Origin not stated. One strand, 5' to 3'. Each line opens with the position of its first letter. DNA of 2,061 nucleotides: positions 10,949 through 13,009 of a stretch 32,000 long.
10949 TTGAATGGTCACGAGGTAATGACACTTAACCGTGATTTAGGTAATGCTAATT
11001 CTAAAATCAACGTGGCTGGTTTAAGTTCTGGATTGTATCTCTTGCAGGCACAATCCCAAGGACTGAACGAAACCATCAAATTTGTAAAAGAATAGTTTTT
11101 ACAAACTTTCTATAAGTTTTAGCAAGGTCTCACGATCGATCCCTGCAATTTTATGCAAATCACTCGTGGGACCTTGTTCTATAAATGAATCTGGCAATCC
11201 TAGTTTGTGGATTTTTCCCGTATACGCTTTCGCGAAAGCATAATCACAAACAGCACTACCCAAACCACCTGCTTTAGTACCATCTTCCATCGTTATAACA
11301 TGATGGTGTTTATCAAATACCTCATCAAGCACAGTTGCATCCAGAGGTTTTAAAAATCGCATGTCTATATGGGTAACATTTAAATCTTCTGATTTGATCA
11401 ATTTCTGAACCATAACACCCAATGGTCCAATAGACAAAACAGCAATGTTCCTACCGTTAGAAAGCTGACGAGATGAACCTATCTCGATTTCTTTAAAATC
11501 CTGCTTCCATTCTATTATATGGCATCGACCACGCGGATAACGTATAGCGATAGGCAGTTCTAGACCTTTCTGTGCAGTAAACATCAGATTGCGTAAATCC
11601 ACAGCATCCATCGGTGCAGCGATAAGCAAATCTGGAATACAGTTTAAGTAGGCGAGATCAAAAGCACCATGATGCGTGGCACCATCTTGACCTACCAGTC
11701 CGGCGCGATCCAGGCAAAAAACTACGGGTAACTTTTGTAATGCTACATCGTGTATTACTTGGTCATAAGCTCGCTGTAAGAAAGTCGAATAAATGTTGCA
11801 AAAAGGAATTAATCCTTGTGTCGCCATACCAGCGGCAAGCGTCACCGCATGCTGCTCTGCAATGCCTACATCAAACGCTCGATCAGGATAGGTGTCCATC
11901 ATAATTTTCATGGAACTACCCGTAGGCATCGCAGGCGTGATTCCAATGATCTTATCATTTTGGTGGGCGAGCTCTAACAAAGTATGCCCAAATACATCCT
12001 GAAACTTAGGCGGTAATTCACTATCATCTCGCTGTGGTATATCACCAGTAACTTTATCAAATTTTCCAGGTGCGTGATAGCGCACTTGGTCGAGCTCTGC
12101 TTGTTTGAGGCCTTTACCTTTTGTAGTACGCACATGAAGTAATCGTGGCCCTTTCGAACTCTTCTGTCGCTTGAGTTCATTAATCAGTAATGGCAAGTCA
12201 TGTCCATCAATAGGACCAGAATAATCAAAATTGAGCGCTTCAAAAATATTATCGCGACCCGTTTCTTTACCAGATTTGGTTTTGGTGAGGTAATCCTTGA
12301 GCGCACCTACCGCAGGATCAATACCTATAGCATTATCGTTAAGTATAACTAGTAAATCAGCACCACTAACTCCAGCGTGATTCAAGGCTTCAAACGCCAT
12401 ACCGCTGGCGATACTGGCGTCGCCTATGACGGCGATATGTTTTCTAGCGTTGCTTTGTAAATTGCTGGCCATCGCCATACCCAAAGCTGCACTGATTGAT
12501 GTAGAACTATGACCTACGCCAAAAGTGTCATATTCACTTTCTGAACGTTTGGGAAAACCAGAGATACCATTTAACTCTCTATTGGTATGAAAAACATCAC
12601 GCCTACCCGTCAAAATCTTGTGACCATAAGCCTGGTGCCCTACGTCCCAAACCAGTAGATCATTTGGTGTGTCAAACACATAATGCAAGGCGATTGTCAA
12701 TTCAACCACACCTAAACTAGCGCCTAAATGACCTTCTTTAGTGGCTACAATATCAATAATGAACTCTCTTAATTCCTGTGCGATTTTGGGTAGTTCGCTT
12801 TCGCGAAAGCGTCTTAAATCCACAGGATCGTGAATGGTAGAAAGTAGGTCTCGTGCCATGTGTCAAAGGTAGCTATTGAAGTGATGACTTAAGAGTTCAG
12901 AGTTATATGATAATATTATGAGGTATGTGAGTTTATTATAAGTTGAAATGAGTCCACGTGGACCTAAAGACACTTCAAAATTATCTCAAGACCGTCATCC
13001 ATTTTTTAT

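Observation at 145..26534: Hyper-abundant perfect 14-bp palindrome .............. in genes and spacers (HIP1/uptake-sequence-like)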

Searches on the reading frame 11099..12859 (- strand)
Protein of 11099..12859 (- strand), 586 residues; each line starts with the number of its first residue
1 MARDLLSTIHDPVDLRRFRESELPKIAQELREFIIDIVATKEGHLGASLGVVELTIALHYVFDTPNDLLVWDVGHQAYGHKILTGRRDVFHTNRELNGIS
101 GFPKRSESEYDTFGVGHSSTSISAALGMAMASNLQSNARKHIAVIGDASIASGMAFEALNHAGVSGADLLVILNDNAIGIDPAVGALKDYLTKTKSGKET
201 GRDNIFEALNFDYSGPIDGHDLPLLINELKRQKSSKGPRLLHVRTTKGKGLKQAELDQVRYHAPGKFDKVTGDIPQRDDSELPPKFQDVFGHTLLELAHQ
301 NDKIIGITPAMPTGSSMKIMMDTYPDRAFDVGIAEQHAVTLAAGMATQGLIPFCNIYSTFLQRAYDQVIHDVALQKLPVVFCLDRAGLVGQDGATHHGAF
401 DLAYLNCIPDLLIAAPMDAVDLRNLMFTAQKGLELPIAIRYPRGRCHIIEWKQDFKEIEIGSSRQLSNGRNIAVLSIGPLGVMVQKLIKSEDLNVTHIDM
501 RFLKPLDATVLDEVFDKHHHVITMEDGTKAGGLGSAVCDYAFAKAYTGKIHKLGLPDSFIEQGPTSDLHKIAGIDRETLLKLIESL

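Call 5: search_protein_families(library=pfam, proteins=[window:11099-12859:-], max_evalue=0.00001)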
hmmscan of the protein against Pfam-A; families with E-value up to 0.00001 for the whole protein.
window:11099-12859:- (586 aa): 4 families
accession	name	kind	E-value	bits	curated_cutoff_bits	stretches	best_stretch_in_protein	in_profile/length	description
PF13292.11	DXP_synthase_N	-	4.1e-100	335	21.2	2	6-199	1-194/274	1-deoxy-D-xylulose-5-phosphate synthase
PF02779.29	Transket_pyr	-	5.1e-41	140.6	27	1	286-444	5-170/174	Transketolase, pyrimidine binding domain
PF02780.25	Transketolase_C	-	1.6e-16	60.8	25.9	1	467-577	7-122/124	Transketolase, C-terminal domain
PF00456.26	Transketolase_N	-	3.6e-07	29.9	22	0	141-254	147-252/334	Transketolase, thiamine diphosphate binding domain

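Call 9: find_related_loci(query=window:11099-12859:-, collection=genome_contigs, flank=10000)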
Query window:11099-12859:- (586 aa) in genome_contigs; peptide patterns used: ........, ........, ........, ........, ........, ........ (x = any residue, [..] = any of these).
600 stretches matched a pattern (row limit reached: there are more); 599 encode a relative of the query (tblastn E <= 1e-3); the best 80 are kept; 80 distinct loci.
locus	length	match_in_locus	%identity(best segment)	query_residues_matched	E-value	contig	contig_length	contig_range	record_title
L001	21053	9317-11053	67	1-582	0e+0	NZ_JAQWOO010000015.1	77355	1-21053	MAG: Algibacter sp. isolate cluster2_bin.205 k141_2556889, whole genome shotgun sequence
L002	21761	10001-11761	67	1-586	0e+0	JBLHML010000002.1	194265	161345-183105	MAG: Dokdonia sp. isolate 3300057242_66 Ga0535639_0000008, whole genome shotgun sequence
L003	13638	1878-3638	67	1-586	0e+0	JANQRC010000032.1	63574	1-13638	MAG: Flavobacteriaceae bacterium isolate IP29b_bin.47 k99_584975, whole genome shotgun sequence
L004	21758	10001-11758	67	3-586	0e+0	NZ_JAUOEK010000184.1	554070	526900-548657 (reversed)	Flavivirga aquimarina strain KCTC 52353 k141_201, whole genome shotgun sequence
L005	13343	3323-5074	68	5-586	0e+0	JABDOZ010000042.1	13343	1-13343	MAG: Flavobacteriaceae bacterium isolate Site_B1 k127_964103, whole genome shotgun sequence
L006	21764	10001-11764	68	1-586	0e+0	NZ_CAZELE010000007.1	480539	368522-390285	Tenacibaculum crassostreae isolate JO-1(T) TCRASSO_Contig_7, whole genome shotgun sequence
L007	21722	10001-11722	67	3-575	0e+0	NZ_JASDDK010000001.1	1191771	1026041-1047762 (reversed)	Winogradskyella bathintestinalis strain APC 3343 18497_30_NODE_1, whole genome shotgun sequence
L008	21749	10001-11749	66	5-585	0e+0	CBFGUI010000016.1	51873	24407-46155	MAG TPA_asm: uncultured Flavobacteriaceae bacterium isolate SRR17295758_maxbin2_23 genome assembly, contig: ERZ23579493.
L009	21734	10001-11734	66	5-580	0e+0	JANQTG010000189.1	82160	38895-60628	MAG: Cellulophaga sp. isolate MAG_03 P22051_101_S23_metaspades_54_82160_cov_13, whole genome shotgun sequence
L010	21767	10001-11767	66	1-584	0e+0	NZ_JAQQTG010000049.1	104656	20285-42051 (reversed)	Aequorivita todarodis strain KCTC 62141 soapdenovo_K_127_49, whole genome shotgun sequence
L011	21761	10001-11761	66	1-585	0e+0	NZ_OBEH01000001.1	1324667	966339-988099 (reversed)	Flagellimonas pacifica strain DSM 25885, whole genome shotgun sequence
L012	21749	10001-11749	65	3-582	0e+0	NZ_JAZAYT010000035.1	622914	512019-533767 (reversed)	Flavobacterium facile strain T-12 Contig35, whole genome shotgun sequence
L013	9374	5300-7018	68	9-580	0e+0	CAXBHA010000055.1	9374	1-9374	MAG TPA_asm: uncultured Yeosuana sp. isolate ERR2762172_binner13_Refined_20 genome assembly, contig: ERZ3421874.3573, wh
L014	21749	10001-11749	66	5-585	0e+0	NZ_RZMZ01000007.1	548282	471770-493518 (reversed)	Flagellimonas marinaquae strain JCM11811 525, whole genome shotgun sequence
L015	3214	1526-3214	68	1-559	0e+0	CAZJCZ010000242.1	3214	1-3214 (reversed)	MAG TPA_asm: uncultured Flavobacteriaceae bacterium isolate SRP155585_co1_154 genome assembly, contig: NODE_30726_length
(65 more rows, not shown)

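Call 11: find_encoding_contigs(protein=window:11099-12859:-, flank=10000, max_places=10)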
Protein window:11099-12859:- (586 aa): no gene with exactly this product is on record in the collection.

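Call 12: find_homologous_proteins(query=window:11099-12859:-, max_evalue=1e-50)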
Query window:11099-12859:- (586 aa): 8000 proteins with E <= 1e-50 among 8000 candidates; the best 120 are listed.
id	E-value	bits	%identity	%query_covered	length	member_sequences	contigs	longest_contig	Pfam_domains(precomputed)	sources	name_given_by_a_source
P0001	0.0e+0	1328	100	100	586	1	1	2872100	PF13292.12,PF00676.26,PF02780.26,PF02779.30,PF00456.27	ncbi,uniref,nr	ncbi:1-deoxy-D-xylulose-5-phosphate synthase [Nonlabens ponticola]|uniref:1-deoxy-D-xylulose-5-phosp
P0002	0.0e+0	1130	84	100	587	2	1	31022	PF13292.12,PF00676.26,PF02780.26,PF02779.30,PF00456.27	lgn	-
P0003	0.0e+0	1125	83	100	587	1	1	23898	PF13292.12,PF00676.26,PF02780.26,PF02779.30,PF00456.27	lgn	-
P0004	0.0e+0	1122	84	100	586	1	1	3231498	PF13292.12,PF00676.26,PF02780.26,PF02779.30,PF00456.27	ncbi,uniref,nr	ncbi:1-deoxy-D-xylulose-5-phosphate synthase [Nonlabens sp. YIK11]|uniref:1-deoxy-D-xylulose-5-phosp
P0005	0.0e+0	1121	83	100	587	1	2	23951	PF13292.12,PF00676.26,PF02780.26,PF02779.30,PF00456.27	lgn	-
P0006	0.0e+0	1120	84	100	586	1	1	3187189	PF13292.12,PF00676.26,PF02780.26,PF02779.30,PF00456.27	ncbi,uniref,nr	ncbi:1-deoxy-D-xylulose-5-phosphate synthase [Nonlabens agnitus]|uniref:1-deoxy-D-xylulose-5-phospha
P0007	0.0e+0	1119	83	100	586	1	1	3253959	PF13292.12,PF00676.26,PF02780.26,PF02779.30,PF00456.27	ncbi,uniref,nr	ncbi:1-deoxy-D-xylulose-5-phosphate synthase [Nonlabens sp. Hel1_33_55]|uniref:1-deoxy-D-xylulose-5-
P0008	0.0e+0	1114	83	100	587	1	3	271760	PF13292.12,PF00676.26,PF02780.26,PF02779.30,PF00456.27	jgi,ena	-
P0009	0.0e+0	1112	83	100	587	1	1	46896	PF13292.12,PF00676.26,PF02780.26,PF02779.30,PF00456.27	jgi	-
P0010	0.0e+0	1110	82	100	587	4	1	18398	PF13292.12,PF00676.26,PF02780.26,PF02779.30,PF00456.27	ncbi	-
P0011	0.0e+0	1108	81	100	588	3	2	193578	PF13292.12,PF00676.26,PF02780.26,PF02779.30,PF00456.27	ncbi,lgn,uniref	ncbi:1-deoxy-D-xylulose-5-phosphate synthase [Nonlabens sp.]|uniref:1-deoxy-D-xylulose-5-phosphate s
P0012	0.0e+0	1108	82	100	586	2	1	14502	PF13292.12,PF00676.26,PF02780.26,PF02779.30,PF00456.27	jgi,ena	-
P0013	0.0e+0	1104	81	100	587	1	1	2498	PF13292.12,PF00676.26,PF02780.26,PF02779.30,PF00456.27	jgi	jgi:1-deoxy-D-xylulose-5-phosphate synthase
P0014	0.0e+0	1100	82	100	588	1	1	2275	PF13292.12,PF00676.26,PF02780.26,PF02779.30,PF00456.27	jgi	jgi:1-deoxy-D-xylulose-5-phosphate synthase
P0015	0.0e+0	1095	80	100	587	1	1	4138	PF02775.27,PF13292.12,PF00676.26,PF02780.26,PF02779.30,PF00456.27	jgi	jgi:1-deoxy-D-xylulose-5-phosphate synthase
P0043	0.0e+0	1082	79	100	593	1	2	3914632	PF13292.12,PF00676.26,PF02780.26,PF02779.30,PF00456.27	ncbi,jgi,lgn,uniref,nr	ncbi:1-deoxy-D-xylulose-5-phosphate synthase [Nonlabens dokdonensis]|jgi:1-deoxy-D-xylulose-5-phosph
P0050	0.0e+0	1072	80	100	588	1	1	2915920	PF13292.12,PF00676.26,PF02780.26,PF02779.30,PF00456.27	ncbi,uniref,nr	ncbi:1-deoxy-D-xylulose-5-phosphate synthase [Nonlabens marinus]|uniref:1-deoxy-D-xylulose-5-phospha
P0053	0.0e+0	1072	80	100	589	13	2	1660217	PF13292.12,PF00676.26,PF02780.26,PF02779.30,PF00456.27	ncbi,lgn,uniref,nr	ncbi:1-deoxy-D-xylulose-5-phosphate synthase [Nonlabens ulvanivorans]|uniref:1-deoxy-D-xylulose-5-ph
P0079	0.0e+0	1019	75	100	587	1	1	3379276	PF02775.27,PF13292.12,PF00676.26,PF02780.26,PF02779.30,PF00456.27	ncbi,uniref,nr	ncbi:1-deoxy-D-xylulose-5-phosphate synthase [Nonlabens spongiae]|uniref:1-deoxy-D-xylulose-5-phosph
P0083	1.3e-295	999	75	100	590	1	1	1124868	PF13292.12,PF00676.26,PF02780.26,PF02779.30,PF00456.27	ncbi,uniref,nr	ncbi:1-deoxy-D-xylulose-5-phosphate synthase [Nonlabens xiamenensis]|uniref:1-deoxy-D-xylulose-5-pho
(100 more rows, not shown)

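Call 15: find_encoding_contigs(protein=P0004, flank=10000, max_places=2)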
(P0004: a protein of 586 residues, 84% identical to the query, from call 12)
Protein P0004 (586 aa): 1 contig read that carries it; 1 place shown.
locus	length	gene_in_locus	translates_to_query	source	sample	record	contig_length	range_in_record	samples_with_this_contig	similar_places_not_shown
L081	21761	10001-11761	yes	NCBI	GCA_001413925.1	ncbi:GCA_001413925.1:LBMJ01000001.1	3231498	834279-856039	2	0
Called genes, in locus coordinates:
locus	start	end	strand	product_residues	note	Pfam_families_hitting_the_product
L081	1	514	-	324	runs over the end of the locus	PF13715:CarbopepD_reg_2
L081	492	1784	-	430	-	PF04413:Glycos_transf_N, PF00534:Glycos_transf_1 (faint)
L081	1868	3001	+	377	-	PF00155:Aminotran_1_2, PF00266:Aminotran_5, PF01041:DegT_DnrJ_EryC1, PF01053:Cys_Met_Meta_PP (faint), PF01212:Beta_elim_lyase (weak)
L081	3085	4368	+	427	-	PF01979:Amidohydro_1, PF07969:Amidohydro_3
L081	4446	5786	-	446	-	PF03109:ABC1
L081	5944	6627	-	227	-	PF17931:TetR_C_23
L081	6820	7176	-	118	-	PF07661:MORN_2 (faint)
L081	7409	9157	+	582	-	PF01336:tRNA_anti-codon, PF00152:tRNA-synt_2, PF02938:GAD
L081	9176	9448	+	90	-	-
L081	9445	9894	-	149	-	PF00383:dCMP_cyt_deam_1, PF14437:MafB19-deam, PF14439:Bd3614-deam (weak)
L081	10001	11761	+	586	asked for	PF13292:DXP_synthase_N, PF00456:Transketolase_N (weak), PF00676:E1_dh (weak), PF13292:DXP_synthase_N, PF02779:Transket_pyr, PF02780:Transketolase_C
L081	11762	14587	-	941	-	PF15902:Sortilin-Vps10 (faint), PF25852:DUF6242_C (faint), PF18962:Por_Secre_tail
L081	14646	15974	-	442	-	PF01966:HD (weak)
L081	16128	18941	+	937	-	PF13620:CarboxypepD_reg, PF13715:CarbopepD_reg_2, PF07715:Plug, PF00593:TonB_dep_Rec_b-barrel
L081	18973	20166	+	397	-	PF28492:Beta_helix_4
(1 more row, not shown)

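Call 16: find_encoding_contigs(protein=P0043, flank=10000, max_places=2)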
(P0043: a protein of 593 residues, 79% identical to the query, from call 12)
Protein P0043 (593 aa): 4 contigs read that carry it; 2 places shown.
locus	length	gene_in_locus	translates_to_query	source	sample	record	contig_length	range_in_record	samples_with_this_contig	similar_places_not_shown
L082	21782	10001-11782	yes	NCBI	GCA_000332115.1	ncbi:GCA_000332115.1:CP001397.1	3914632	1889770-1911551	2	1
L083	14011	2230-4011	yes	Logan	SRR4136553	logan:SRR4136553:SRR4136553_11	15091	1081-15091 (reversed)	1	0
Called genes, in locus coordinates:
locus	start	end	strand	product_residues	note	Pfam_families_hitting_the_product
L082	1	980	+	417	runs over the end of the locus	PF04389:Peptidase_M28, PF13180:PDZ_2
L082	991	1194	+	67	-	-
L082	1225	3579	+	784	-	PF00801:PKD, PF18911:PKD_4, PF26689:FIDD, PF13585:CHU_C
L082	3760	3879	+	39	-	-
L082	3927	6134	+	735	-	PF07715:Plug, PF00593:TonB_dep_Rec_b-barrel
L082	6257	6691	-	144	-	-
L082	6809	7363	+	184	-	PF03449:GreA_GreB_N, PF01272:GreA_GreB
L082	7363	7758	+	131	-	PF11969:DcpS_C, PF01230:HIT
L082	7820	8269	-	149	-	PF00383:dCMP_cyt_deam_1, PF14437:MafB19-deam, PF14439:Bd3614-deam (weak)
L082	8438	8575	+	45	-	-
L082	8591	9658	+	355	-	PF03544:TonB_C (weak)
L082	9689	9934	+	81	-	PF03544:TonB_C (weak)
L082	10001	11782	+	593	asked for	PF13292:DXP_synthase_N, PF00456:Transketolase_N (weak), PF00676:E1_dh (weak), PF13292:DXP_synthase_N, PF02779:Transket_pyr, PF02780:Transketolase_C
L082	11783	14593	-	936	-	PF15902:Sortilin-Vps10 (faint), PF18962:Por_Secre_tail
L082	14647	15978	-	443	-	PF01966:HD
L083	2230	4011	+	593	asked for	PF13292:DXP_synthase_N, PF00456:Transketolase_N (weak), PF00676:E1_dh (weak), PF13292:DXP_synthase_N, PF02779:Transket_pyr, PF02780:Transketolase_C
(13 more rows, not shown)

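Call 17: find_encoding_contigs(protein=P0007, flank=10000, max_places=1)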
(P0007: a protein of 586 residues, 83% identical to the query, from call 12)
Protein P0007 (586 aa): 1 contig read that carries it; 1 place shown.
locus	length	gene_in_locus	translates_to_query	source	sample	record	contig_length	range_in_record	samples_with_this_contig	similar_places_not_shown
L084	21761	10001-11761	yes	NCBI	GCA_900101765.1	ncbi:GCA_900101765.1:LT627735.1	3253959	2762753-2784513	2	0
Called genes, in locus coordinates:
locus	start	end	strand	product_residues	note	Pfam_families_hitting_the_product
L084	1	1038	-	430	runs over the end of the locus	PF04413:Glycos_transf_N, PF00534:Glycos_transf_1 (faint)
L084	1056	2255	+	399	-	PF00155:Aminotran_1_2, PF00266:Aminotran_5, PF01041:DegT_DnrJ_EryC1, PF01212:Beta_elim_lyase (weak), PF01053:Cys_Met_Meta_PP (weak)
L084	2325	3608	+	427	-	PF01979:Amidohydro_1, PF07969:Amidohydro_3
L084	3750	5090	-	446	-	PF03109:ABC1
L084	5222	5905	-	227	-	PF17931:TetR_C_23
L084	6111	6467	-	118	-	PF07661:MORN_2 (faint)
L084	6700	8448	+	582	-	PF01336:tRNA_anti-codon, PF00152:tRNA-synt_2, PF02938:GAD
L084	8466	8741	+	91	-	-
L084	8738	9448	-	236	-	-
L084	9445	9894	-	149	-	PF00383:dCMP_cyt_deam_1, PF14437:MafB19-deam, PF14439:Bd3614-deam (faint)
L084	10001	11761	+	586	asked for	PF13292:DXP_synthase_N, PF00456:Transketolase_N (faint), PF00676:E1_dh (weak), PF13292:DXP_synthase_N, PF02779:Transket_pyr, PF02780:Transketolase_C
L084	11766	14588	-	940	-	PF25852:DUF6242_C (faint), PF15902:Sortilin-Vps10 (faint), PF18962:Por_Secre_tail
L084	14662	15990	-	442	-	PF01966:HD (weak)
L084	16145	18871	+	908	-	PF13620:CarboxypepD_reg, PF13715:CarbopepD_reg_2, PF07715:Plug, PF00593:TonB_dep_Rec_b-barrel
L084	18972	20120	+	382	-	PF28492:Beta_helix_4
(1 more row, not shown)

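Call 18: find_encoding_contigs(protein=P0050, flank=10000, max_places=1)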
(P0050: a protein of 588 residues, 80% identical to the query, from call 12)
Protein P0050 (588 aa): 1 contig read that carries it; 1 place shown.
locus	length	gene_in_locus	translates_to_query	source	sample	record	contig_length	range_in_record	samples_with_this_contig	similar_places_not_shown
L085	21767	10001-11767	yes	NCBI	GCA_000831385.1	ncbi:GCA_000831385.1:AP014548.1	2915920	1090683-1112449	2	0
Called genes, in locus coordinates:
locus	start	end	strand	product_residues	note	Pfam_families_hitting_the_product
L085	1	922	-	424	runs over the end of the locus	PF04413:Glycos_transf_N, PF00534:Glycos_transf_1 (faint)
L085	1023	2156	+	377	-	PF00155:Aminotran_1_2, PF00266:Aminotran_5, PF01041:DegT_DnrJ_EryC1, PF01212:Beta_elim_lyase (weak)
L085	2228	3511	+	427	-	PF01979:Amidohydro_1, PF07969:Amidohydro_3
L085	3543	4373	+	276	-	PF01551:Peptidase_M23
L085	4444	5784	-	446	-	PF03109:ABC1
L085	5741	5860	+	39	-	-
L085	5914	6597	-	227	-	PF17931:TetR_C_23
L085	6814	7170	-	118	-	-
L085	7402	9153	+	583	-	PF01336:tRNA_anti-codon, PF00152:tRNA-synt_2, PF02938:GAD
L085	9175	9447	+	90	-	-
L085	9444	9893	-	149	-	PF00383:dCMP_cyt_deam_1, PF14437:MafB19-deam, PF14439:Bd3614-deam (weak)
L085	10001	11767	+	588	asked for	PF13292:DXP_synthase_N, PF00456:Transketolase_N (faint), PF00676:E1_dh (weak), PF13292:DXP_synthase_N, PF02779:Transket_pyr, PF02780:Transketolase_C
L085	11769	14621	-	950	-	PF15902:Sortilin-Vps10 (faint), PF25852:DUF6242_C (faint), PF02012:BNR (faint), PF18962:Por_Secre_tail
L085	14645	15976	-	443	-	PF01966:HD (weak)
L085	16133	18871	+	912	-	PF13620:CarboxypepD_reg, PF13715:CarbopepD_reg_2, PF23591:CILP (faint), PF07715:Plug, PF00593:TonB_dep_Rec_b-barrel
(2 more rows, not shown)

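Call 19: find_encoding_contigs(protein=P0079, flank=10000, max_places=1)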
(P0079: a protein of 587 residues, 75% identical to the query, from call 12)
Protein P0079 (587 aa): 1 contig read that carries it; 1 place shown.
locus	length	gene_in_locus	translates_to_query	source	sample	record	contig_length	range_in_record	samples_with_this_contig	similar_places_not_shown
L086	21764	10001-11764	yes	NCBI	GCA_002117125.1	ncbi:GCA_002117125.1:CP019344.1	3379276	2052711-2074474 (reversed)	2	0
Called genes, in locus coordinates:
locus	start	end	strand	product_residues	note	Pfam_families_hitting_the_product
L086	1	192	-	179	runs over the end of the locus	-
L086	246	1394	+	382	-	PF13176:TPR_7 (faint), PF00515:TPR_1 (faint), PF07719:TPR_2 (faint), PF12895:ANAPC3 (faint), PF13181:TPR_8 (faint), PF13414:TPR_11 (faint), PF14559:TPR_19 (weak), PF23914:TPR_CcmH_CycH (weak), +7 more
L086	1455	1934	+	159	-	-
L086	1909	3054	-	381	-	PF00535:Glycos_transf_2, PF13641:Glyco_tranf_2_3, PF13632:Glyco_trans_2_3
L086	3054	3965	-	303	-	PF03706:LPG_synthase_TM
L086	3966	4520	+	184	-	PF02075:RuvC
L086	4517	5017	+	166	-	PF00581:Rhodanese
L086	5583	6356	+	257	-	PF00149:Metallophos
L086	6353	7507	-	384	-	PF00512:HisKA (faint), PF02518:HATPase_c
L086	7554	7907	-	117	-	-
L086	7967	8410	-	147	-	PF00383:dCMP_cyt_deam_1, PF14437:MafB19-deam, PF14439:Bd3614-deam (weak)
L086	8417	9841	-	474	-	PF13173:AAA_14, PF13635:DUF4143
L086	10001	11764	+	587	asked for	PF13292:DXP_synthase_N, PF00456:Transketolase_N, PF00676:E1_dh (weak), PF02775:TPP_enzyme_C (faint), PF13292:DXP_synthase_N, PF02779:Transket_pyr, PF02780:Transketolase_C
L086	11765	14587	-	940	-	PF15902:Sortilin-Vps10 (faint), PF18962:Por_Secre_tail (weak)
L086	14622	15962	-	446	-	PF01966:HD (weak)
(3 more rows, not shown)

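Call 20: find_encoding_contigs(protein=P0053, flank=10000, max_places=1)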
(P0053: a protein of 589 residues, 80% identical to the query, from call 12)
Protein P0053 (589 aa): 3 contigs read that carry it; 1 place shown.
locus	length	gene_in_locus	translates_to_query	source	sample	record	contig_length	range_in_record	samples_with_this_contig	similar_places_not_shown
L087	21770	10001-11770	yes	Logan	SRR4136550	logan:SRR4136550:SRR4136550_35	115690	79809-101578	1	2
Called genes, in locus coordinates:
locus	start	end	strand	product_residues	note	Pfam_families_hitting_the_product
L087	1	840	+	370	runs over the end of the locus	PF08239:SH3_3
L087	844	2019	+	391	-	PF08239:SH3_3 (weak)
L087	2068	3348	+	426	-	PF01979:Amidohydro_1, PF07969:Amidohydro_3 (weak)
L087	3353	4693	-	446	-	PF03109:ABC1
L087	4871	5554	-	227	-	PF17931:TetR_C_23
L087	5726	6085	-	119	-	PF07661:MORN_2 (faint)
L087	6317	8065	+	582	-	PF01336:tRNA_anti-codon, PF00152:tRNA-synt_2, PF02938:GAD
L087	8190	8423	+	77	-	-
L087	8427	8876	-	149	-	PF00383:dCMP_cyt_deam_1, PF14437:MafB19-deam, PF14439:Bd3614-deam (weak)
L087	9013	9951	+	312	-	PF03544:TonB_C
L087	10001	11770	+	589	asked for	PF13292:DXP_synthase_N, PF00456:Transketolase_N (faint), PF00676:E1_dh (weak), PF13292:DXP_synthase_N, PF02779:Transket_pyr, PF02780:Transketolase_C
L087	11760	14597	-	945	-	PF15902:Sortilin-Vps10 (faint), PF18962:Por_Secre_tail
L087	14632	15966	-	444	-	PF01966:HD (weak)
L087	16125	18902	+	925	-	PF13620:CarboxypepD_reg, PF13715:CarbopepD_reg_2, PF07715:Plug, PF00593:TonB_dep_Rec_b-barrel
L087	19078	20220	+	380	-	PF28492:Beta_helix_4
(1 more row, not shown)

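Call 21: find_encoding_contigs(protein=P0083, flank=10000, max_places=1)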
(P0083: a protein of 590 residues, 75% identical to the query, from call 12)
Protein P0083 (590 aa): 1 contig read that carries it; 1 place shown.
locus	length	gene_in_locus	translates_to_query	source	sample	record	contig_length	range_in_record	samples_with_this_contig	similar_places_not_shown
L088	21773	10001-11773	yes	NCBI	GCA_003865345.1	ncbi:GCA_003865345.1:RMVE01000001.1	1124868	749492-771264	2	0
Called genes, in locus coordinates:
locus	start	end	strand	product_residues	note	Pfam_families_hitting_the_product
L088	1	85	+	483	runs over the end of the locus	PF08811:DUF1800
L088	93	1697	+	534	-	PF07394:DUF1501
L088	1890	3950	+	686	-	PF00133:tRNA-synt_1, PF09334:tRNA-synt_1g, PF08264:Anticodon_1 (weak), PF19303:Anticodon_3, PF01588:tRNA_bind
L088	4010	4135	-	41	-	-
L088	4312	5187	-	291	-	PF02678:Pirin, PF05726:Pirin_C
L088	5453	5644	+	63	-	-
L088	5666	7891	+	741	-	PF07715:Plug, PF00593:TonB_dep_Rec_b-barrel, PF14905:OMP_b-brl_3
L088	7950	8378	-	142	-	-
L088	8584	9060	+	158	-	PF03449:GreA_GreB_N, PF01272:GreA_GreB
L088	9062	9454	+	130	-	PF11969:DcpS_C, PF01230:HIT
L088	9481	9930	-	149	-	PF00383:dCMP_cyt_deam_1, PF14437:MafB19-deam, PF14439:Bd3614-deam (weak)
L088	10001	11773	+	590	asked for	PF13292:DXP_synthase_N, PF00456:Transketolase_N (weak), PF00676:E1_dh (weak), PF13292:DXP_synthase_N, PF02779:Transket_pyr, PF02780:Transketolase_C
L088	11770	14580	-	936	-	PF15902:Sortilin-Vps10 (faint), PF18962:Por_Secre_tail (weak)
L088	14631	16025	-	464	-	PF01966:HD (weak)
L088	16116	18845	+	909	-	PF13620:CarboxypepD_reg, PF13715:CarbopepD_reg_2, PF07715:Plug, PF00593:TonB_dep_Rec_b-barrel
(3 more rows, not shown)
